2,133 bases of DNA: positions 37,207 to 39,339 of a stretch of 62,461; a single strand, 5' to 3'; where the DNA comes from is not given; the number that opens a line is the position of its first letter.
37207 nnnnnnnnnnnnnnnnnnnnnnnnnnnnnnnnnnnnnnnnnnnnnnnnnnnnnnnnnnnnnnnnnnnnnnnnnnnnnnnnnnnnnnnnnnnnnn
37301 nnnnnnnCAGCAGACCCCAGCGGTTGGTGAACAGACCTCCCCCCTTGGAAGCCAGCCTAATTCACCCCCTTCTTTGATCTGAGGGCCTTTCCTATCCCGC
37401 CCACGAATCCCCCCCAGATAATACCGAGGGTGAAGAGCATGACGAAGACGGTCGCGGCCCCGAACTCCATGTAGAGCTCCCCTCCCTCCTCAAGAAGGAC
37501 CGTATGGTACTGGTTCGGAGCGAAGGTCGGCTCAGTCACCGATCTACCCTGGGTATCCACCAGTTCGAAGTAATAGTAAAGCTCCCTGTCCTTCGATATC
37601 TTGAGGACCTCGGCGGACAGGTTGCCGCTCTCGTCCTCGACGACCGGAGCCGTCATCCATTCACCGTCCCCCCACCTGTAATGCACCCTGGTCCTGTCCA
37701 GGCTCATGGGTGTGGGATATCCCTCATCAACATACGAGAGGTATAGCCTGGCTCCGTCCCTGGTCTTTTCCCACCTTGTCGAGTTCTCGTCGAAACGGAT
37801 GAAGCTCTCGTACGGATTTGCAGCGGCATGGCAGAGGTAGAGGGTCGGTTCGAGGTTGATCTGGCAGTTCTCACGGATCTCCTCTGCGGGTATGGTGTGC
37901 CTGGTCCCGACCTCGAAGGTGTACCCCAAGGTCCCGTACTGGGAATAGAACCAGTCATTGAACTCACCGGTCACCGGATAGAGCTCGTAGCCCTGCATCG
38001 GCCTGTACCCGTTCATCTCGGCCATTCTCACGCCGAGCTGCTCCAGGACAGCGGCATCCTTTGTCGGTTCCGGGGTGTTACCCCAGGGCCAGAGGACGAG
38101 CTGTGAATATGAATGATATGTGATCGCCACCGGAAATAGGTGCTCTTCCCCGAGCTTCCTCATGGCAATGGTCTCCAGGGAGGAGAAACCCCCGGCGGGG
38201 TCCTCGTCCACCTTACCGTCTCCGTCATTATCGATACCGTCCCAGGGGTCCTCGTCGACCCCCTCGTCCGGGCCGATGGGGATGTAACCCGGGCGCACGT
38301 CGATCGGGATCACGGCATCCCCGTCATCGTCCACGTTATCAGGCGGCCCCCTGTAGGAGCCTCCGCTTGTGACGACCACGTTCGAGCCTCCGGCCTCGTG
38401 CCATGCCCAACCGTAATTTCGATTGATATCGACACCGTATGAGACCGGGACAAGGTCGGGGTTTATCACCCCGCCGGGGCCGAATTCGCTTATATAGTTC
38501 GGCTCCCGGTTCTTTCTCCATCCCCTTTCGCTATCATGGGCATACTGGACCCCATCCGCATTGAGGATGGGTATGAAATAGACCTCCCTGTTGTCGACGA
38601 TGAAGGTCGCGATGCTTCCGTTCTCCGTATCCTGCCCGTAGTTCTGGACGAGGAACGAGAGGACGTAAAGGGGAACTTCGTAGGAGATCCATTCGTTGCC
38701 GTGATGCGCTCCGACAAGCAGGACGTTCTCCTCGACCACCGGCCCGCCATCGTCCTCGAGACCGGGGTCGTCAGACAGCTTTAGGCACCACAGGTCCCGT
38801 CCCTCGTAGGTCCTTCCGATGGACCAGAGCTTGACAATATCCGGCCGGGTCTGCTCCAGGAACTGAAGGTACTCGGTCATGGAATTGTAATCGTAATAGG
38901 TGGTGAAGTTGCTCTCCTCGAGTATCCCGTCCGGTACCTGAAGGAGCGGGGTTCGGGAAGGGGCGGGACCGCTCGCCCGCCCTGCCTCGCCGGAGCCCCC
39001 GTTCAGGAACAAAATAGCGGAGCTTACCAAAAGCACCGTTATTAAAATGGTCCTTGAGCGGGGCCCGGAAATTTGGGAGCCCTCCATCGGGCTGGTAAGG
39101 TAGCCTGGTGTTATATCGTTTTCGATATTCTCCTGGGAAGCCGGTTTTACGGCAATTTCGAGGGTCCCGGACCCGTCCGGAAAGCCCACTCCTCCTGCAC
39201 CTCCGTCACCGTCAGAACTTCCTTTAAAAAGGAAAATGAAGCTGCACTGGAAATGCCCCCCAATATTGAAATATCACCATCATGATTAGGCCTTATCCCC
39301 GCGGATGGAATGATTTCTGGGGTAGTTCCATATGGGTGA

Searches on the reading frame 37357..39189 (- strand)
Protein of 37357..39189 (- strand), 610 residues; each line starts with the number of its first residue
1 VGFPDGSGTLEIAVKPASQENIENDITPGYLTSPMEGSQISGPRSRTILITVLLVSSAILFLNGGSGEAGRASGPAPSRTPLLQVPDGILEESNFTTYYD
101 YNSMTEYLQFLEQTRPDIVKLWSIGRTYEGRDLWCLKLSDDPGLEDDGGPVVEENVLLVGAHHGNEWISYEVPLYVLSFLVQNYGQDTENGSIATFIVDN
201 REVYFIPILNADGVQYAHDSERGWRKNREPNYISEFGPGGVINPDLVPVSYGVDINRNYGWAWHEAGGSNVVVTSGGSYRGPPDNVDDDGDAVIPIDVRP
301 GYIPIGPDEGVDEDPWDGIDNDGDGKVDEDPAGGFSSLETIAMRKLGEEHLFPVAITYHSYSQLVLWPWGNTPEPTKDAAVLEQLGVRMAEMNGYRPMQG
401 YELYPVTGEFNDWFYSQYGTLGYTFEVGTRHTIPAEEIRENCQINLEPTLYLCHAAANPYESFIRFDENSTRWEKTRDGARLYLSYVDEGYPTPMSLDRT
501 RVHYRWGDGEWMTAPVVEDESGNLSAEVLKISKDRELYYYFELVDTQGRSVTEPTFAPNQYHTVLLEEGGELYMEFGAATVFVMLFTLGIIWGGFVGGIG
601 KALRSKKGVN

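Call 9: search_protein_families(library=pfam, proteins=[window:37357-39189:-], max_evalue=0.001)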
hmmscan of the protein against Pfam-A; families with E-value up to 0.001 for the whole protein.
window:37357-39189:- (610 aa): 1 family
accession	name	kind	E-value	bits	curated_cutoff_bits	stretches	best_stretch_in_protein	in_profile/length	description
PF00246.29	Peptidase_M14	-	2.6e-55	188.5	21.6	1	104-446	1-284/286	Zinc carboxypeptidase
